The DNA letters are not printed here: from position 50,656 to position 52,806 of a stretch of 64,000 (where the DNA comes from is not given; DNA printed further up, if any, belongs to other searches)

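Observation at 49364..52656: Three-gene respiratory module: small haem-b-like membrane protein, HybA-like 4Fe-4S subunit and an NrfD subunit fused to a hexahaem cytochrome c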

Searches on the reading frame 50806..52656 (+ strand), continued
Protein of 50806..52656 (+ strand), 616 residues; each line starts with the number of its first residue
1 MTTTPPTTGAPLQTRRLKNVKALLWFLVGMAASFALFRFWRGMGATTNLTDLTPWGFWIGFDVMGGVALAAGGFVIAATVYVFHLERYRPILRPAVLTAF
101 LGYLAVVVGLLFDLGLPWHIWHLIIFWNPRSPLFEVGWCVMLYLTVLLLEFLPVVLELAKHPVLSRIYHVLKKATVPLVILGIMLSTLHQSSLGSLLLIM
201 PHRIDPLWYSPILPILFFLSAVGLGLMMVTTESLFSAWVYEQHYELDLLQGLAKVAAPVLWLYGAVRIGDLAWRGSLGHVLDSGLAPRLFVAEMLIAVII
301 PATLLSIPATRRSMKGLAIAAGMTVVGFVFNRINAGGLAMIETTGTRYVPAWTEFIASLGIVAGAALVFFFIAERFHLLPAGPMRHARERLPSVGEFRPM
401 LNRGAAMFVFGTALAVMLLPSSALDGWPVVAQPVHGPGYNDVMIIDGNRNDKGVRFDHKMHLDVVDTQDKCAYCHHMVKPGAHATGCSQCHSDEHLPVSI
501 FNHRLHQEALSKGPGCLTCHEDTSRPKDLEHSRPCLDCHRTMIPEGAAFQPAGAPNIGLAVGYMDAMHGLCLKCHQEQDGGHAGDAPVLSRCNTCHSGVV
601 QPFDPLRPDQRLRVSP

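Call 23: find_related_loci(query=A1, collection=genome_contigs, flank=8000)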
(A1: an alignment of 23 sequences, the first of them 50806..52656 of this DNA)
Query A1 (616 aa) in genome_contigs; peptide patterns used: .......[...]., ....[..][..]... (x = any residue, [..] = any of these).
578 stretches matched a pattern; 458 encode a relative of the query (tblastn E <= 1e-3); the best 80 are kept; 80 distinct loci.
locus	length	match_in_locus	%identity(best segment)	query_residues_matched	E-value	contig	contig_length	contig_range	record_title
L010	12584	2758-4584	96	8-616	0e+0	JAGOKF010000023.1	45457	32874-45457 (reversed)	Myxococcota bacterium isolate Go_SlDig_bin_299 Go_SlDig_2105_length_45457_cov_7.663468, whole genome shotgun sequence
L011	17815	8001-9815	77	9-613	0e+0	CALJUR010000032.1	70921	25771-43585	MAG TPA_asm: uncultured Myxococcales bacterium isolate SRR6007444_bin.12_CONCOCT_v1.1_MAG genome assembly, contig: ERZ72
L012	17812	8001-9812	75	9-612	0e+0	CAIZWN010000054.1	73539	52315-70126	MAG: uncultured Myxococcales bacterium isolate Loc080925-8-8m_bin-466 genome assembly, contig: bin-466:54/84, whole geno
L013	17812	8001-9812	76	9-612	0e+0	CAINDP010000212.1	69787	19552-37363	MAG: uncultured Myxococcales bacterium isolate Loclat_bin-06029 genome assembly, contig: bin-06029:212/273, whole genome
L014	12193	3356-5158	75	12-612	0e+0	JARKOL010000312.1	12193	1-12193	MAG: Myxococcota bacterium isolate D137_maxbin.042_sub k141_70578, whole genome shotgun sequence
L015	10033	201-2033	66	15-613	0e+0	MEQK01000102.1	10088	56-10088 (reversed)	MAG: Bdellovibrionales bacterium RIFOXYD1_FULL_55_31 rifoxyd1_full_scaffold_3495, whole genome shotgun sequence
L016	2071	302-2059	65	15-583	0e+0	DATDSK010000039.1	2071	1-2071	MAG TPA_asm: Bdellovibrionota bacterium isolate SMAG_U8001 k141_182435, whole genome shotgun sequence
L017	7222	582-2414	60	13-612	0e+0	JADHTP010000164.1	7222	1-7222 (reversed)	MAG: Deltaproteobacteria bacterium isolate BS150m-G23 BS-150m-C9928, whole genome shotgun sequence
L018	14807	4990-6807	58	15-611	0e+0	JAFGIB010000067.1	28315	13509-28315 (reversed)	MAG: Deltaproteobacteria bacterium isolate Zod_Metabat.169 k87_2232001, whole genome shotgun sequence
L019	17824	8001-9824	56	15-611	0e+0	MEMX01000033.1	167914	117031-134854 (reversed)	MAG: Anaeromyxobacter sp. RBG_16_69_14 RBG_16_scaffold_1647, whole genome shotgun sequence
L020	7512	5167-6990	58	15-611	0e+0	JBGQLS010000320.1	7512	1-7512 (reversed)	MAG: Anaeromyxobacteraceae bacterium isolate OBJ2_061818_050_32 k141_3811817_length_7512_cov_25.4462, whole genome shotg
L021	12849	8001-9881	49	13-599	0e+0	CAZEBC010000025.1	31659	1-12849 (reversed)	MAG TPA_asm: uncultured bacterium isolate binchicken_co107_64 genome assembly, contig: NODE_3558_length_31659_cov_11.574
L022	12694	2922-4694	49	17-612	0e+0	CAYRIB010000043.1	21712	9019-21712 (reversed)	MAG TPA_asm: uncultured Myxococcales bacterium isolate SRP294416_co1_37 genome assembly, contig: NODE_4665_length_21712_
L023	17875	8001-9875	47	16-598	2e-180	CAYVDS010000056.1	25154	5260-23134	MAG TPA_asm: uncultured bacterium isolate binchicken_co232_148 genome assembly, contig: NODE_3595_length_25154_cov_4.422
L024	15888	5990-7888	46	8-598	2e-180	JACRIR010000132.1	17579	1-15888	MAG: Candidatus Poribacteria bacterium isolate NC_groundwater_1808_Pr3_B-0.1um_54_35 SR-2_scaffold_141_1513391, whole ge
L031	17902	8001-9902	46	9-596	2e-169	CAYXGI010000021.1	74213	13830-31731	MAG TPA_asm: uncultured Phycisphaerales bacterium isolate binchicken_co147_286 genome assembly, contig: NODE_1085_length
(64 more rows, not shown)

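Call 29: search_solved_structures(query=A2, max_evalue=10, show_alignments=3)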
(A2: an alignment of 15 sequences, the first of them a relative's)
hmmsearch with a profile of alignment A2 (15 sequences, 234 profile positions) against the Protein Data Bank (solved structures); distinct sequences matched with E-value up to 10: 6.
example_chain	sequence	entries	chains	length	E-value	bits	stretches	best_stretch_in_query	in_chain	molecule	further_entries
1y5l_C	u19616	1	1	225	0.0011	21.8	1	69-169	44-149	Respiratory nitrate reductase 1 gamma chain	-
3egw_C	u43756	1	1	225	0.0013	21.6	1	69-167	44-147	Respiratory nitrate reductase 1 gamma chain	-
1q16_C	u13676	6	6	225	0.0019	21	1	69-169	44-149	Respiratory nitrate reductase 1 gamma chain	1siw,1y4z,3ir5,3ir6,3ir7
1y5i_C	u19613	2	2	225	0.002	20.9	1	69-169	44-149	Respiratory nitrate reductase 1 gamma chain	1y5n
8iuf_E3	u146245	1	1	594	0.3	13.8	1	171-221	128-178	NDUEG3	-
3if8_B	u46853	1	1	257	0.75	12.5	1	155-209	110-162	Protein zwilch homolog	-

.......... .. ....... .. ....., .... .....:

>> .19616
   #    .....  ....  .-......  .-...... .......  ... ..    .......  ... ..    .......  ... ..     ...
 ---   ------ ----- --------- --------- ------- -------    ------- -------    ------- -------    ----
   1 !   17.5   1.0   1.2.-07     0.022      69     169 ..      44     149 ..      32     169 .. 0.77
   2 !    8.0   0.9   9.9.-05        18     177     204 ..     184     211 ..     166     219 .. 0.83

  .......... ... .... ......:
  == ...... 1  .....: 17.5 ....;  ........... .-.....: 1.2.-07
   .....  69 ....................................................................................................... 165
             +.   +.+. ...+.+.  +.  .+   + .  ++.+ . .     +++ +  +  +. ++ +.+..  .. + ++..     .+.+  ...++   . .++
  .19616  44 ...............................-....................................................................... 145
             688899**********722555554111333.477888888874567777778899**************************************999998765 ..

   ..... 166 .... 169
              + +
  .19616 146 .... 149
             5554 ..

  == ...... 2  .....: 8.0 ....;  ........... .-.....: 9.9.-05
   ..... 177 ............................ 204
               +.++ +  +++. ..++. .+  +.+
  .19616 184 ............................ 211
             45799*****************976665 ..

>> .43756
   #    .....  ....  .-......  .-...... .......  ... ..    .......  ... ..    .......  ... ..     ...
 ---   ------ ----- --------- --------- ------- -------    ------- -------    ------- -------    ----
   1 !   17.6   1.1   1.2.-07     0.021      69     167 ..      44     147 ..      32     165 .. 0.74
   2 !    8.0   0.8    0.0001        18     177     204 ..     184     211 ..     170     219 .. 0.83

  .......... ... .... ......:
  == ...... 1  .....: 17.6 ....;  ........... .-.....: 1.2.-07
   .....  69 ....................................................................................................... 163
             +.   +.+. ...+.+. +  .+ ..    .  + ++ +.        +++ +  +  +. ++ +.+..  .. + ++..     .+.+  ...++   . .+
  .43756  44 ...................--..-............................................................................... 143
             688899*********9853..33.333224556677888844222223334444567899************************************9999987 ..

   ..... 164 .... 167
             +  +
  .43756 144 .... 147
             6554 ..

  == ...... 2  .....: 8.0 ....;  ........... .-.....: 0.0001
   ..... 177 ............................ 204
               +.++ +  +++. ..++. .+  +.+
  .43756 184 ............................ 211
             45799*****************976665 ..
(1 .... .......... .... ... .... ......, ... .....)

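Call 30: search_protein_families(library=ncbifam, proteins=[L001:7104-8459:+, L001:8482-9183:+, L001:9183-10001:+, L001:10001-11869:+, L001:6656-7129:+], max_evalue=0.001)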
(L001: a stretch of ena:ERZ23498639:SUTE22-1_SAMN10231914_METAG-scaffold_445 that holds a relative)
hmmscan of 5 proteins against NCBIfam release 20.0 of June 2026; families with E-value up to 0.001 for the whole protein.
L001:7104-8459:+ (452 aa): 9 families
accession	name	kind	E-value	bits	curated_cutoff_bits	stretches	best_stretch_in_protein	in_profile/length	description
NF045796.1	DsrK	equivalog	2.7e-84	283.4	400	1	50-449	48-434/453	sulfate reduction electron transfer complex DsrMKJOP subunit DsrK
NF045724.1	ferredox_TmcB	equivalog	1.6e-61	208.2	735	1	32-451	22-429/430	electron transfer complex ferredoxin TmcB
NF045711.1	sulf_resp_HmcF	equivalog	2.4e-59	201.4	750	1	53-451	61-450/457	sulfate respiration complex iron-sulfur protein HmcF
NF004898.0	PRK06259.1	equivalog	1.9e-21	76.3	385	1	327-449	369-487/488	fumarate reductase (CoM/CoB) subunit TfrB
NF045670.1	quin_L_LdhH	equivalog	5.1e-15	54.8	800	1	316-442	582-701/706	L-lactate dehydrogenase (quinone) large subunit LdhH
NF008369.0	PRK11168.1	equivalog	1.1e-11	44.3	278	1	312-428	273-382/401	anaerobic glycerol-3-phosphate dehydrogenase subunit C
TIGR03379.1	glycerol3P_GlpC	equivalog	1.5e-10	40.4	279.9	1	315-428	273-379/397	anaerobic glycerol-3-phosphate dehydrogenase subunit GlpC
NF008434.0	PRK11274.1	equivalog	4.5e-09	35.7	333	0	44-152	15-104/409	glycolate oxidase subunit GlcF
NF045663.1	diclust_near_Sec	equivalog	3.8e-06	25.3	530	0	123-162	355-394/759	pyridine nucleotide-disulfide oxidoreductase/dicluster-binding protein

L001:8482-9183:+ (234 aa): 2 families
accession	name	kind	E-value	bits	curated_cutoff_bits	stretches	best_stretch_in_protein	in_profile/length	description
NF045723.1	memb_anch_TmcC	equivalog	1.9e-30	106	240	1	3-205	2-201/218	TmcC family electron transfer complex membrane anchor subunit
NF045716.1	sulf_resp_HmcE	equivalog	5.9e-28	98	275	1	5-205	2-203/226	sulfate respiration complex protein HmcE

L001:9183-10001:+ (273 aa): 38 families (the best 25 are shown)
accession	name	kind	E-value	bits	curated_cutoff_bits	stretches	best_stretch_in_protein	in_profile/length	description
NF045715.1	sulf_resp_HmcB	equivalog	1.3e-73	247.8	420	1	2-247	37-293/307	sulfate respiration complex iron-sulfur protein HmcB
NF008134.0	PRK10882.1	equivalog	4.1e-61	206.8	263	1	4-242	41-318/329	hydrogenase 2 operon protein HybA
TIGR02951.1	DMSO_dmsB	equivalog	1e-35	123.2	214.1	1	6-157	6-158/161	DMSO/selenate family reductase complex B subunit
TIGR01582.1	FDH-beta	equivalog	2.1e-35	122.2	334.7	1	3-190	23-222/283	formate dehydrogenase subunit beta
TIGR03149.1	cyt_nit_nrfC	equivalog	1e-31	110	377.6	1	3-179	40-210/225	cytochrome c nitrite reductase Fe-S protein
NF045797.1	DsrO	equivalog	1e-28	100.4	200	1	4-170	46-220/235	sulfate reduction electron transfer complex DsrMKJOP subunit DsrO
NF041715.1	arsenate_red_ArrB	equivalog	5.9e-28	98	450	2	5-110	6-106/233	arsenate respiratory reductase iron-sulfur subunit ArrB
NF011569.0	PRK14993.1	equivalog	1.3e-24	87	416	1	3-161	45-197/244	tetrathionate reductase subunit TtrB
NF038355.1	FDH3_beta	equivalog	8e-24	84.7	240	1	4-163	5-175/180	formate dehydrogenase FDH3 subunit beta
TIGR03478.1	DMSO_red_II_bet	subfamily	1.2e-20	73.7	480.7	1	55-165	125-233/321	DMSO reductase family type II enzyme, iron-sulfur subunit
NF042979.1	EthbenzDh_ebdB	equivalog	3.1e-20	72.3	740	1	55-191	147-278/354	ethylbenzene dehydrogenase subunit beta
NF041782.1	mnquin_red_QrcC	equivalog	4.8e-19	69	400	1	5-114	4-122/239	menaquinone reductase iron-sulfur cluster-binding subunit QrcC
NF009408.0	PRK12769.1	equivalog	4.6e-18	64.7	1003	1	3-163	4-158/659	formate-dependent uric acid utilization protein AegA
NF009451.0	PRK12809.1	equivalog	7.7e-18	64.1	1154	1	2-176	3-164/639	formate-dependent uric acid utilization protein YgfT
TIGR01660.1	narH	equivalog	1.6e-17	63.2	524.05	1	56-146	178-266/492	nitrate reductase subunit beta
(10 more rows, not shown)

L001:10001-11869:+ (623 aa): 4 families
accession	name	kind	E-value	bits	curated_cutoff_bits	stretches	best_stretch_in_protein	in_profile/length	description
NF045714.1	sulf_resp_HmcC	equivalog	6.7e-87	292.2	550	1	12-370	9-372/376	sulfate respiration complex protein HmcC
NF008133.1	PRK10881.1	equivalog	3.1e-75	254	450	1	10-363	18-371/377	Ni/Fe-hydrogenase cytochrome b subunit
NF041784.1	mnquin_red_QrcD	equivalog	1.2e-30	107.2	570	1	5-356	19-391/408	menaquinone reductase integral membrane subunit QrcD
NF045713.1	CxxCH_16_HmcA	equivalog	1.7e-07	30.2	400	1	494-598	58-143/541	sulfate respiration complex hexadecaheme cytochrome HmcA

L001:6656-7129:+ (158 aa): 2 families
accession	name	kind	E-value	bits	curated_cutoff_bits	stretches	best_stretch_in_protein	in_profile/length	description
TIGR01764.1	excise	domain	1.1e-07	32.1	28.8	1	23-66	5-47/49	excisionase family DNA-binding protein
NF033787.1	HTH_BldC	subfamily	4.4e-05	23.2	77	1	22-62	5-45/49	BldC family transcriptional regulator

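Call 42: search_solved_structures(query=A1, max_evalue=0.01, show_alignments=0)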
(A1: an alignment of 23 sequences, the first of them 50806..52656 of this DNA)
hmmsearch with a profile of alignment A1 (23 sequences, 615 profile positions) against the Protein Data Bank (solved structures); distinct sequences matched with E-value up to 0.01: 40.
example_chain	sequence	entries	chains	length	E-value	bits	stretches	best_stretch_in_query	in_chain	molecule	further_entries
1z1n_X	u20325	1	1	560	6.7e-14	54.6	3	462-540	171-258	sixteen heme cytochrome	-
2e84_A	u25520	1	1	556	5e-09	38.5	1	523-600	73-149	High-molecular-weight cytochrome c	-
2bq4_A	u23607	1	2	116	8.4e-08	34.4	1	447-539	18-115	BASIC CYTOCHROME C3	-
3ov0_A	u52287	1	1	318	1.2e-06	30.6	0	505-576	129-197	Cytochrome c family protein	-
1qn0_A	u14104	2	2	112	9.3e-06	27.7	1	440-537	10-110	CYTOCHROME C3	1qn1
1aqe_A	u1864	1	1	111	1e-05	27.5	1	451-538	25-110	CYTOCHROME C3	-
1h29_A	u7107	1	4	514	1.2e-05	27.3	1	523-602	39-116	HIGH-MOLECULAR-WEIGHT CYTOCHROME C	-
1czj_A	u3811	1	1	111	1.2e-05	27.3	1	451-538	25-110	CYTOCHROME C3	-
1wad_A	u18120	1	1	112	1.6e-05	26.9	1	440-537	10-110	CYTOCHROME C3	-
3cyr_A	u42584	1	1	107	1.9e-05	26.7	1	448-537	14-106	CYTOCHROME C3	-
1gws_A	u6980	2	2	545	2.2e-05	26.5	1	523-602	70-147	HIGH-MOLECULAR-WEIGHT CYTOCHROME C | High-molecular-weight cytochrome c precursor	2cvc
1gm4_A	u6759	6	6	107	2.2e-05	26.4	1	448-537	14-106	CYTOCHROME C3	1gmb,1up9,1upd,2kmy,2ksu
1gyo_A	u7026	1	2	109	4.2e-05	25.5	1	454-539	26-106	CYTOCHROME C3, A DIMERIC CLASS III C-TYPE CYTOCHROME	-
1w7o_A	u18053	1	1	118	7.5e-05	24.7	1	449-539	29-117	CYTOCHROME C3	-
3cao_A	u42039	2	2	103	0.00012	24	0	555-594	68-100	CYTOCHROME C3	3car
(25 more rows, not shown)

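Call 55: search_protein_families(library=pfam, proteins=[L012:1659-4262:+, L012:4275-5549:+, L012:5568-6401:-, L012:9906-10892:-, L012:10953-11948:-, L022:137-1114:+, L022:4724-5725:-, L022:6341-8437:+], max_evalue=0.001)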
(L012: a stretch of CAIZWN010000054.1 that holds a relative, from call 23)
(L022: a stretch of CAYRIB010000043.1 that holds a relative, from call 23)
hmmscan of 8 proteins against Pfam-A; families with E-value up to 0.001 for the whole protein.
L012:1659-4262:+ (867 aa): 3 families
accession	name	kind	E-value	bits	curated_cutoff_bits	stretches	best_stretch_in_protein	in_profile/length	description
PF10150.14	RNase_E_G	-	3e-86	289.6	25.5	1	120-387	1-269/270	Ribonuclease E/G family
PF20833.2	RNase_E_G_Thio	-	3.2e-18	66.1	26.8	1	399-482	1-82/86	RNase E/G, Thioredoxin-like domain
PF00575.29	S1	-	5.1e-08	33.6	22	1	37-116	3-72/74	S1 RNA binding domain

L012:4275-5549:+ (424 aa): 2 families
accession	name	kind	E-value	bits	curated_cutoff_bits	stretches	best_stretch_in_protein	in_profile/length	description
PF00587.30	tRNA-synt_2b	-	1.5e-37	129.8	29.3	1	222-398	9-179/179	tRNA synthetase class II core domain (G, H, P, S and T)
PF02403.27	Seryl_tRNA_N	-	7.4e-17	62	28.2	1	1-107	1-108/108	Seryl-tRNA synthetase N-terminal domain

L012:5568-6401:- (277 aa): 1 family
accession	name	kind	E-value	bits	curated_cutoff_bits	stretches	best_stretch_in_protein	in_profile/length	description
PF01066.26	CDP-OH_P_transf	-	3.9e-23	83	22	1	25-184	2-143/152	CDP-alcohol phosphatidyltransferase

L012:9906-10892:- (328 aa): 1 family
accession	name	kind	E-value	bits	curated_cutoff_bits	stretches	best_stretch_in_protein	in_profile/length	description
PF07238.19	PilZ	-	8.5e-11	42.5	22.5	1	22-108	1-86/102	PilZ domain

L012:10953-11948:- (331 aa): 2 families
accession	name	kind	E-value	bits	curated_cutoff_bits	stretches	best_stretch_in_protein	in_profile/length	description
PF02585.22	PIG-L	-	3.1e-15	57.3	28.2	1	76-216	2-128/129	GlcNAc-PI de-N-acetylase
PF10518.14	TAT_signal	-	1.4e-06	28.3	22.7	1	21-41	1-21/21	TAT (twin-arginine translocation) pathway signal sequence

L022:137-1114:+ (325 aa): 0 families

L022:4724-5725:- (333 aa): 0 families

L022:6341-8437:+ (698 aa): 0 families
